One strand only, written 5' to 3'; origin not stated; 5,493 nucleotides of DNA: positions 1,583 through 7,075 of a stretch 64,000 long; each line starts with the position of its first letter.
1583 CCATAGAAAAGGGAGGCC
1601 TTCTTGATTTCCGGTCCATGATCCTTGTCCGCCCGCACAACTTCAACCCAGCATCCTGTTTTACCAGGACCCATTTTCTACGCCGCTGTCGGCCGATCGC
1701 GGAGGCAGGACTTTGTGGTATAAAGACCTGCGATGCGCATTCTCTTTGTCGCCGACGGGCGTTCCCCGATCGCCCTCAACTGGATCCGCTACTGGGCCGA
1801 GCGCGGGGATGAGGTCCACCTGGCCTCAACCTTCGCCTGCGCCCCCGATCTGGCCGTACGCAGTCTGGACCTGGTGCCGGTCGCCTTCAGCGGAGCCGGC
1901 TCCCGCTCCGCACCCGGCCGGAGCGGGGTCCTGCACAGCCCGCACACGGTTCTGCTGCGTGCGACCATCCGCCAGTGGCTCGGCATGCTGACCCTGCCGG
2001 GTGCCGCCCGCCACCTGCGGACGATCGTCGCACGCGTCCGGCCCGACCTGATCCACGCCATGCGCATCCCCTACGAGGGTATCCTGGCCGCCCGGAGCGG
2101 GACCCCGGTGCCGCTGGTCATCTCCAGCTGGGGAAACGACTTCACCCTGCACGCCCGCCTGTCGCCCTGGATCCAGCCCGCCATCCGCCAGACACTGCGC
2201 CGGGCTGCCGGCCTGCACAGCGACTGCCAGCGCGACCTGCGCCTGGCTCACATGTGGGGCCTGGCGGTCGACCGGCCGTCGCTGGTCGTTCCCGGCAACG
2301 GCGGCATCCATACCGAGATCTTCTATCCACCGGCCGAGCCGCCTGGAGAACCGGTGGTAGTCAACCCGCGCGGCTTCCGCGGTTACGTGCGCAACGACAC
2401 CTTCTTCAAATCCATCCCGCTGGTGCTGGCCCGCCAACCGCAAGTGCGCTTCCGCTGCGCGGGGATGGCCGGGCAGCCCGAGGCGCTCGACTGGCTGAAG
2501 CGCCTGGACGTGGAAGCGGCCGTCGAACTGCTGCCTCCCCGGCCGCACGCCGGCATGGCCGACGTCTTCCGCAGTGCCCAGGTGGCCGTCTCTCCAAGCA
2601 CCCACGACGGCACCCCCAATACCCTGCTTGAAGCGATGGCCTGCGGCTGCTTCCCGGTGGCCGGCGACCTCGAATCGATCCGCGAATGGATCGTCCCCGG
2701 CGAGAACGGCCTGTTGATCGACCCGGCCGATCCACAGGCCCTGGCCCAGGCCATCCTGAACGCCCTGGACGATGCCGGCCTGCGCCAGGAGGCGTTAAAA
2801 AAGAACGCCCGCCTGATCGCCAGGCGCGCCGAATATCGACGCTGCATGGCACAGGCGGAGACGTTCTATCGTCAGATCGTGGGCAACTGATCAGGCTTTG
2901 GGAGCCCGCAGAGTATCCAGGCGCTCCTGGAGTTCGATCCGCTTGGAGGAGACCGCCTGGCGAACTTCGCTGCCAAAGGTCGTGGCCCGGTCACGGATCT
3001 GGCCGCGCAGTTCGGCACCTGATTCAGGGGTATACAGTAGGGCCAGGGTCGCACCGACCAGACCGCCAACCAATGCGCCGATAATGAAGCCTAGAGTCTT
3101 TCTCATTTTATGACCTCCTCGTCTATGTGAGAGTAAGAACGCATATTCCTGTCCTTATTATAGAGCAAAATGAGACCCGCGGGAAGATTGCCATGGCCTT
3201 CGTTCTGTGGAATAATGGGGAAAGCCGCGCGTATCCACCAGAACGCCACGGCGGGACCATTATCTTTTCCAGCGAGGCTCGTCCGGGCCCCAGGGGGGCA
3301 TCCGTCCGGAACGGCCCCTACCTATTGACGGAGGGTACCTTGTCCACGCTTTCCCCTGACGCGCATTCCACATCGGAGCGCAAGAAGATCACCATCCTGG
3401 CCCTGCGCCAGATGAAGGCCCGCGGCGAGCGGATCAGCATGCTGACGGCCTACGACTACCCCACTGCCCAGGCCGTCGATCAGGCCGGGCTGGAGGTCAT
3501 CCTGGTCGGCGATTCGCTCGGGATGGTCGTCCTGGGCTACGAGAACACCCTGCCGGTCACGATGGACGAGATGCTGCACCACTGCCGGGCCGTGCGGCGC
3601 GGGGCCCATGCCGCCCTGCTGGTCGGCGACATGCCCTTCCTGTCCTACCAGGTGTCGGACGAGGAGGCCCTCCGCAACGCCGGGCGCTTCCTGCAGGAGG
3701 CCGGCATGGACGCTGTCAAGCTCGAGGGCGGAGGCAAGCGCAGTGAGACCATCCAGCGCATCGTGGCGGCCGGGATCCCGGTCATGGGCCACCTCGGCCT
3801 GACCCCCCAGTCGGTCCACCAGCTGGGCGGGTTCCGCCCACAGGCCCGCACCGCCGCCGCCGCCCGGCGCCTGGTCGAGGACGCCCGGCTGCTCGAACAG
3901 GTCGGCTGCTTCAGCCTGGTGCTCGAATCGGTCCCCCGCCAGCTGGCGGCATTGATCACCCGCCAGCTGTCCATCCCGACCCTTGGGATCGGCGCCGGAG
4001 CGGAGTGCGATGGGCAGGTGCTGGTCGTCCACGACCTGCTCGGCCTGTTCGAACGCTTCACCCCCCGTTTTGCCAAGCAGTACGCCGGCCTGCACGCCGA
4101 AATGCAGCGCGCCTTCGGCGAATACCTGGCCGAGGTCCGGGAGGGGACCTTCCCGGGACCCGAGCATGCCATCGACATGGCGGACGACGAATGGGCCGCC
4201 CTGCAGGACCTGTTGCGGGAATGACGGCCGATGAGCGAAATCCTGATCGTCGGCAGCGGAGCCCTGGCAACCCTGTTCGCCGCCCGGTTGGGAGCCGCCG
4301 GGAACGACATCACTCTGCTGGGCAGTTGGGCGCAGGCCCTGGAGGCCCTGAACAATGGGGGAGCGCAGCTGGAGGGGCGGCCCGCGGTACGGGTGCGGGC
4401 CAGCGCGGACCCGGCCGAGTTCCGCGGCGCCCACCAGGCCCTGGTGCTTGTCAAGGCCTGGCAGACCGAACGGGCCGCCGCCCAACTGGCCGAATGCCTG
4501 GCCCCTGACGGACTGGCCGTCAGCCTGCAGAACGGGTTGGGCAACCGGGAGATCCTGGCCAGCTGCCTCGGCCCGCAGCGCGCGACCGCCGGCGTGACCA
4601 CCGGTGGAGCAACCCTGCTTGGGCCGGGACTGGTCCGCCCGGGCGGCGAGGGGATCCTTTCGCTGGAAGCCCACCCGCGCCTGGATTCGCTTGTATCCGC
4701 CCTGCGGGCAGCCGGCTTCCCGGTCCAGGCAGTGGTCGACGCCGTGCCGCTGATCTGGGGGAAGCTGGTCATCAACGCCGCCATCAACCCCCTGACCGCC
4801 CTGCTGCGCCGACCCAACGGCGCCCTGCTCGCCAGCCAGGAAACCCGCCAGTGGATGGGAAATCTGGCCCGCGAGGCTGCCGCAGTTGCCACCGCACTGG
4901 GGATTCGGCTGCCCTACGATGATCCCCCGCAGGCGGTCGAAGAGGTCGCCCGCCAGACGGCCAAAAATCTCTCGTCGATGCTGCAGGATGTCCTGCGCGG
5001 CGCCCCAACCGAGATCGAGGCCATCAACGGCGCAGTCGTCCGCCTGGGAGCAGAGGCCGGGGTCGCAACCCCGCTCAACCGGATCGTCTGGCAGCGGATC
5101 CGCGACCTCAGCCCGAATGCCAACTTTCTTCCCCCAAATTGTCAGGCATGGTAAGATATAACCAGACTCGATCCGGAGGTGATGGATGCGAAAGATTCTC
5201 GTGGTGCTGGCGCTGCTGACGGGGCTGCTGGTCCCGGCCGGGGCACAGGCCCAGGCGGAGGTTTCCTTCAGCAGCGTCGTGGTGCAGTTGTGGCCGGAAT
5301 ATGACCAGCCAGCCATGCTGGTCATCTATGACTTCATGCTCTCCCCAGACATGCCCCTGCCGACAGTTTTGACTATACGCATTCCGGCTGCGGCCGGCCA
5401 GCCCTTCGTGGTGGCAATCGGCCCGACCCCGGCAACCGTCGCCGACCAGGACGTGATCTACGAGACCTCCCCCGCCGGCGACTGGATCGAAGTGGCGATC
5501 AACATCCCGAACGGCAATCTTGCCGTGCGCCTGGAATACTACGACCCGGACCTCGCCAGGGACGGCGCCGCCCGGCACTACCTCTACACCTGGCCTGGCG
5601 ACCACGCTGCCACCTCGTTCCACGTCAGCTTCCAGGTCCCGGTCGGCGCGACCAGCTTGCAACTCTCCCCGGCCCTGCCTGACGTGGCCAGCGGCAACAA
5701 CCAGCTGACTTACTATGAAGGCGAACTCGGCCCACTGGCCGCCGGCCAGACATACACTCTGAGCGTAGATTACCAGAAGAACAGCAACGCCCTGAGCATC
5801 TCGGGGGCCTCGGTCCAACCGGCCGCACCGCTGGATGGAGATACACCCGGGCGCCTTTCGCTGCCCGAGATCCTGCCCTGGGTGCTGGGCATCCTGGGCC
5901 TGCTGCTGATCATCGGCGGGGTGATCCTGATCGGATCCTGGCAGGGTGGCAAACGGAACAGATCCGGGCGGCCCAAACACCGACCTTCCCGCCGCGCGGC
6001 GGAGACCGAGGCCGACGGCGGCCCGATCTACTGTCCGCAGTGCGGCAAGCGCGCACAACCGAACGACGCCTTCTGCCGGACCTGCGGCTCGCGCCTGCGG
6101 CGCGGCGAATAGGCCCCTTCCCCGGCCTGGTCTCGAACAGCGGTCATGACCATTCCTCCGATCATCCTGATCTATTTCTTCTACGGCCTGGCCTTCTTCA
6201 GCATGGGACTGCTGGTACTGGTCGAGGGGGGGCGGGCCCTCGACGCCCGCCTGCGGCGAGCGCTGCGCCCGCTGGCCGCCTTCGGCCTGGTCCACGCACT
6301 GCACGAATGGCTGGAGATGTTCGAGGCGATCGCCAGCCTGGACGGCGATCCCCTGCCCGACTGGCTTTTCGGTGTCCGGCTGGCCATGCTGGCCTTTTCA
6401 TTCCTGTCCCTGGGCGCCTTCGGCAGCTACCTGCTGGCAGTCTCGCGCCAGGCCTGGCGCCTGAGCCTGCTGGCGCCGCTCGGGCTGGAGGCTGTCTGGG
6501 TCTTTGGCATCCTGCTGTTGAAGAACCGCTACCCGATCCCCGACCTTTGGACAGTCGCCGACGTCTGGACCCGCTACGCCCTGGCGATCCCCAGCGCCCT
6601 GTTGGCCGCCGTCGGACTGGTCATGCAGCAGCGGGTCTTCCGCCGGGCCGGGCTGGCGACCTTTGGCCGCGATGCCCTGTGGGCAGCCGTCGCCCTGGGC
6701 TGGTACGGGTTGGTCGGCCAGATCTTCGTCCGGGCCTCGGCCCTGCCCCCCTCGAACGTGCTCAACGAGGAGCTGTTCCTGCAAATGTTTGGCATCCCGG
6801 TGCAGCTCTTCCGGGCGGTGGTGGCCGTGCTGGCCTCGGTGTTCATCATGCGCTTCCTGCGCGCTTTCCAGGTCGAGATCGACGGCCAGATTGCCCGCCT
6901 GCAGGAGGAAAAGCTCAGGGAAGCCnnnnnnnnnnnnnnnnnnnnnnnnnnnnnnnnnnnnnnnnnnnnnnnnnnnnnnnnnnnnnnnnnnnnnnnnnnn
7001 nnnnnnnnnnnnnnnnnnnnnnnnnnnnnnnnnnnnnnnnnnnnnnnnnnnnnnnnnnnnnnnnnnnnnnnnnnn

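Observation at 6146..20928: Multihaem-cytochrome respiratory island bracketed by two paralogous two-component systems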

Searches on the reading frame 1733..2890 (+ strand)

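Call 78: search_protein_families(library=pfam, proteins=[window:1733-2890:+], max_evalue=0.00001)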
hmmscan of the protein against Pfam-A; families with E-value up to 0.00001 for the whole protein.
window:1733-2890:+ (385 aa): 6 families
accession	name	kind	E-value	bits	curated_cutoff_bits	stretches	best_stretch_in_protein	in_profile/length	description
PF13692.12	Glyco_trans_1_4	-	1.6e-25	90.4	27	1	222-347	18-142/142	Glycosyl transferases group 1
PF00534.26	Glycos_transf_1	-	2.3e-22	79.8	26.4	1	200-360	9-170/172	Glycosyl transferases group 1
PF13477.12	Glyco_trans_4_2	-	1.2e-11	45.4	23.4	1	92-160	63-134/139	Glycosyl transferase 4-like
PF13524.12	Glyco_trans_1_2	-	6e-10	39.7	25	1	232-375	9-142/144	Glycosyl transferase-like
PF13579.12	Glyco_trans_4_4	-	1.8e-09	38.6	29.7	1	12-189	5-157/158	Glycosyl transferase 4-like domain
PF13439.12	Glyco_transf_4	-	6.4e-06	26.7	28.5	0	14-162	8-138/170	Glycosyltransferase Family 4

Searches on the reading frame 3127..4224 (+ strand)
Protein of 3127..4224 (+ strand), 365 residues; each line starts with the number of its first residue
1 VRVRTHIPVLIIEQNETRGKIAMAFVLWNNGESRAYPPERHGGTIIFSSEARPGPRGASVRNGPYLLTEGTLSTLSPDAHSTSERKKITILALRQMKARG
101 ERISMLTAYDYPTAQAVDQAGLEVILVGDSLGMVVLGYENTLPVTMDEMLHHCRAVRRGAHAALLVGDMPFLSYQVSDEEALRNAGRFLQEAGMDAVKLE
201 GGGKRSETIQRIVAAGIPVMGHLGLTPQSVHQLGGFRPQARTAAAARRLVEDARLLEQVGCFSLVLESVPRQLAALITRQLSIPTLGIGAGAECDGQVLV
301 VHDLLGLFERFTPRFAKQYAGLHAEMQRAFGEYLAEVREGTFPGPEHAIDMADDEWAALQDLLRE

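Call 78: search_protein_families(library=pfam, proteins=[window:3127-4224:+], max_evalue=0.00001)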
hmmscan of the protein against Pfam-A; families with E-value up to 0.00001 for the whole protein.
window:3127-4224:+ (365 aa): 1 family
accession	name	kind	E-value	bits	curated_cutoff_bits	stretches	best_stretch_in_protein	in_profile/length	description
PF02548.21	Pantoate_transf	-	6.7e-118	393.2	28.7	1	87-344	1-258/259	Ketopantoate hydroxymethyltransferase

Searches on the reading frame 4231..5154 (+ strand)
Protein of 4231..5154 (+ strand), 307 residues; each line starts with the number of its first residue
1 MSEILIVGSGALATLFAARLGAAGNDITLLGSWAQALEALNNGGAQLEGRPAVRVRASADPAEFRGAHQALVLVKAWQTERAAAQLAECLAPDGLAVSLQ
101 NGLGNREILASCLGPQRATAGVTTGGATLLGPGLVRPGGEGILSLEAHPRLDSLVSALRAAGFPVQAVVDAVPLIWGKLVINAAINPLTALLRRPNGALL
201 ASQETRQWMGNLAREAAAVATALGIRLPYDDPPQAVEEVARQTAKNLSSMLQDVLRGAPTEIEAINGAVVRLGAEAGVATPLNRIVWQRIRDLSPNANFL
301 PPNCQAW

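Call 78: search_protein_families(library=pfam, proteins=[window:4231-5154:+], max_evalue=0.00001)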
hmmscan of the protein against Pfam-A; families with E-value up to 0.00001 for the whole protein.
window:4231-5154:+ (307 aa): 2 families
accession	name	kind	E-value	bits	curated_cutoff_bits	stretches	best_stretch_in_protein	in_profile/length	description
PF08546.17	ApbA_C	-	7.7e-38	130.1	22.7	1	174-292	5-123/125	Ketopantoate reductase PanE/ApbA C terminal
PF02558.23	ApbA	-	3.1e-27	95.5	22.2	1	4-147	1-147/150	Ketopantoate reductase PanE/ApbA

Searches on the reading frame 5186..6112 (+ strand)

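Call 78: search_protein_families(library=pfam, proteins=[window:5186-6112:+], max_evalue=0.00001)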
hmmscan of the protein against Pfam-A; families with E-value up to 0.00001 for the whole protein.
window:5186-6112:+ (308 aa): 1 family
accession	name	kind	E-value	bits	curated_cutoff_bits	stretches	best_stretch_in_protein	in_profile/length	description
PF13240.11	Zn_Ribbon_1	-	5.8e-06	26.4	25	1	282-304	1-23/23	zinc-ribbon domain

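Call 92: search_protein_families(library=pfam, proteins=[window:5186-6112:+], max_evalue=10)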
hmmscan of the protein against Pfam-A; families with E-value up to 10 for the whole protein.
window:5186-6112:+ (308 aa): 12 families
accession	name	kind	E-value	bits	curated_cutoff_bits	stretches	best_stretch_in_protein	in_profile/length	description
PF13240.11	Zn_Ribbon_1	-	5.8e-06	26.4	25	1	282-304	1-23/23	zinc-ribbon domain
PF12773.13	DZR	-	0.00016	22.2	27.3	1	283-304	1-22/45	Double zinc ribbon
PF13248.11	Zn_ribbon_3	-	0.00018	21.3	27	1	281-304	3-26/26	zinc-ribbon domain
PF24463.1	DUF7577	-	0.003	17.6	28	1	280-305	2-27/27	Domain of unknown function (DUF7577)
PF24460.1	DUF7575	-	0.0087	15.8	28.5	1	281-304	4-27/28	Domain of unknown function (DUF7575)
PF17032.10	Zn_ribbon_15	-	0.031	15.5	28.9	1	281-301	53-73/73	zinc-ribbon family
PF18912.6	DZR_2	-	0.067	13.5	27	1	280-304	7-31/56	Double zinc ribbon domain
PF14803.11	Zn_ribbon_Nudix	-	0.069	13.5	25.6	2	282-290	2-10/34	Nudix N-terminal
PF07191.17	Zn_ribbon_6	-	0.14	12.6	25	1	273-305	9-40/67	Double zinc ribbon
PF24156.1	DUF7407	-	0.18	12.6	28.2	0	146-163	47-64/74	Domain of unknown function (DUF7407)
PF13400.11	Tad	-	1.2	9.9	22.3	1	231-256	5-30/47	Putative Flp pilus-assembly TadE/G-like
PF09297.16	Zn_ribbon_NUD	-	1.4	9.1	24.8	1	282-301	5-25/32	NADH pyrophosphatase zinc ribbon domain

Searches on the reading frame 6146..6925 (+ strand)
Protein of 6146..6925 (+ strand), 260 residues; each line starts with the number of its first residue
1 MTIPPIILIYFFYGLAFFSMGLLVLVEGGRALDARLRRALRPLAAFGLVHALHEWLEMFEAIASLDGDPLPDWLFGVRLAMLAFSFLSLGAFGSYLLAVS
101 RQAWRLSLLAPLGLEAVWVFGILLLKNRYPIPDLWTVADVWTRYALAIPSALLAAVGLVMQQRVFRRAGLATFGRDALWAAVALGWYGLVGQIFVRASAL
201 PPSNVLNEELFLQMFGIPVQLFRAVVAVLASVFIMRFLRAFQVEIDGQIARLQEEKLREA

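Call 92: search_protein_families(library=pfam, proteins=[window:6146-6925:+], max_evalue=10)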
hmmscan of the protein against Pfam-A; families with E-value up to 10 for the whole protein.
window:6146-6925:+ (260 aa): 0 families
